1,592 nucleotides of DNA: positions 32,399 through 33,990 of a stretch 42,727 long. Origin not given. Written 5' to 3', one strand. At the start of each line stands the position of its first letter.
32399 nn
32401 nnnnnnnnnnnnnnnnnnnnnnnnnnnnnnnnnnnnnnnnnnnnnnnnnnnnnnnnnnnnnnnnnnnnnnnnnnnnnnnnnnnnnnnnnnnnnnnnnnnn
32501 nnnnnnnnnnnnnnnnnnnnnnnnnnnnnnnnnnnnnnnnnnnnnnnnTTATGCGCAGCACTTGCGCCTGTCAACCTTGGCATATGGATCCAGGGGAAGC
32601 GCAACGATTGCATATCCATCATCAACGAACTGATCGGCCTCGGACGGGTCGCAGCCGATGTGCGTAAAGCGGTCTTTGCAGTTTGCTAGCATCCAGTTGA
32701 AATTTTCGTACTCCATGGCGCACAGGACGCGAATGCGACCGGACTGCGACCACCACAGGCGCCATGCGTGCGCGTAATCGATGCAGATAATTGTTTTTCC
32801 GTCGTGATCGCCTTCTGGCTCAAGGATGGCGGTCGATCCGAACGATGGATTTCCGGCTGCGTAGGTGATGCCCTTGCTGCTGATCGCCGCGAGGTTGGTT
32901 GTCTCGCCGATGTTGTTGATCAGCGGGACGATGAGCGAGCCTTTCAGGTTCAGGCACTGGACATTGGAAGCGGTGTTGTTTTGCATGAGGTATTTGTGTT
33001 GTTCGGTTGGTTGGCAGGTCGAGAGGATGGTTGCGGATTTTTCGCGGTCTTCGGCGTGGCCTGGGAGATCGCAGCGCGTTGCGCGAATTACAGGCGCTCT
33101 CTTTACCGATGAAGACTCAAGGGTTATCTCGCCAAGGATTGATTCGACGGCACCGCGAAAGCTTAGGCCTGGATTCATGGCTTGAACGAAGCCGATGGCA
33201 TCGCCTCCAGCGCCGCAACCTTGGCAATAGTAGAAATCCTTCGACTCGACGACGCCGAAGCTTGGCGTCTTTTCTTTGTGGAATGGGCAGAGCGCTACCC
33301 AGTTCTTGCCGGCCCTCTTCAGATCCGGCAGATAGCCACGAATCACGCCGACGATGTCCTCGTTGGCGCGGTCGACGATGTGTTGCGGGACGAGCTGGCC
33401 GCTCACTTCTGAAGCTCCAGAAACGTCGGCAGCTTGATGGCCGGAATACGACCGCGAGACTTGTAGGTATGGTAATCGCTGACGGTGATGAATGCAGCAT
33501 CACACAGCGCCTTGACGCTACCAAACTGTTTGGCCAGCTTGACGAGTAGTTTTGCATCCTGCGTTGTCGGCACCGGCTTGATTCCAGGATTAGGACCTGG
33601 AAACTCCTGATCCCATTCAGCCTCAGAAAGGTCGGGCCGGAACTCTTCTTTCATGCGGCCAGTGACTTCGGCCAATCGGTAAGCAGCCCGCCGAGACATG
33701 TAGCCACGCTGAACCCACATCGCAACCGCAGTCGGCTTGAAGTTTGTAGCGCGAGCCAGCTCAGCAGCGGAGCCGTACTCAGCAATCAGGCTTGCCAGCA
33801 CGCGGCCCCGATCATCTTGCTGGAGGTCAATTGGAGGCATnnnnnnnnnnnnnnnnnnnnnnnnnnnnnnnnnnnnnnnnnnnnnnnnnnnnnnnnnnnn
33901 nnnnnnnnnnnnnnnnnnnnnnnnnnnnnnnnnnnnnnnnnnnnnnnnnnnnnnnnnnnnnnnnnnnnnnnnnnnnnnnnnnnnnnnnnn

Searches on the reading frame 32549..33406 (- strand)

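Call 41: search_protein_families(library=phrogs, proteins=[window:32549-33406:-], max_evalue=0.001)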
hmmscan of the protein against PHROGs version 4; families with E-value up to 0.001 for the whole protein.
window:32549-33406:- (285 aa): 10 families
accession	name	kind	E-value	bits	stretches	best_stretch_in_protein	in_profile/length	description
phrog_6444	-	DNA, RNA and nucleotide metabolism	1.9e-25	90.7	1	14-100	15-99/577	DNA primase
phrog_18097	-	DNA, RNA and nucleotide metabolism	6.9e-22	79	1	13-90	11-86/199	DNA primase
phrog_510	-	DNA, RNA and nucleotide metabolism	3.1e-16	60.2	1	31-235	39-277/667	DNA primase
phrog_11992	-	unknown function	4.8e-15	57.2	1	31-96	23-85/177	-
phrog_360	-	DNA, RNA and nucleotide metabolism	2.9e-12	47.8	1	15-104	5-97/133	DNA primase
phrog_47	-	DNA, RNA and nucleotide metabolism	9.4e-09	35.3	1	25-91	37-105/947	DNA primase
phrog_2304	-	DNA, RNA and nucleotide metabolism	1.5e-05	26.1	1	38-116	35-116/133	DNA primase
phrog_26824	-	unknown function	0.00017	20.9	1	39-75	29-69/868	-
phrog_2249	-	DNA, RNA and nucleotide metabolism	0.00063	19.5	1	118-206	113-208/802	DNA primase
phrog_22657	-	unknown function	0.00074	18.2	1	11-90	13-88/1185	-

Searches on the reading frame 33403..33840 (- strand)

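Call 41: search_protein_families(library=phrogs, proteins=[window:33403-33840:-], max_evalue=0.001)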
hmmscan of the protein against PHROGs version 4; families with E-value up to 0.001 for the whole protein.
window:33403-33840:- (145 aa): 3 families
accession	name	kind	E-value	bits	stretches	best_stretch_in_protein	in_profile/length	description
phrog_409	-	transcription regulation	2.8e-05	25.7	1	18-61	20-62/127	transcriptional regulator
phrog_2856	-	transcription regulation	5.1e-05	23.9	1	15-68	52-106/165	transcriptional regulator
phrog_35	-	transcription regulation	0.00031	21.9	0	17-78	80-144/181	transcriptional repressor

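Call 78: search_protein_families(library=pfam, proteins=[window:33403-33840:-], max_evalue=0.001)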
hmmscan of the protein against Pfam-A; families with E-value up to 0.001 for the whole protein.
window:33403-33840:- (145 aa): 1 family
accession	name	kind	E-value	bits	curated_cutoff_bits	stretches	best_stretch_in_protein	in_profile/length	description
PF15943.11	YdaS_toxin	-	5.1e-05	23.4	30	1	16-70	2-59/65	Bacterial toxin YdaS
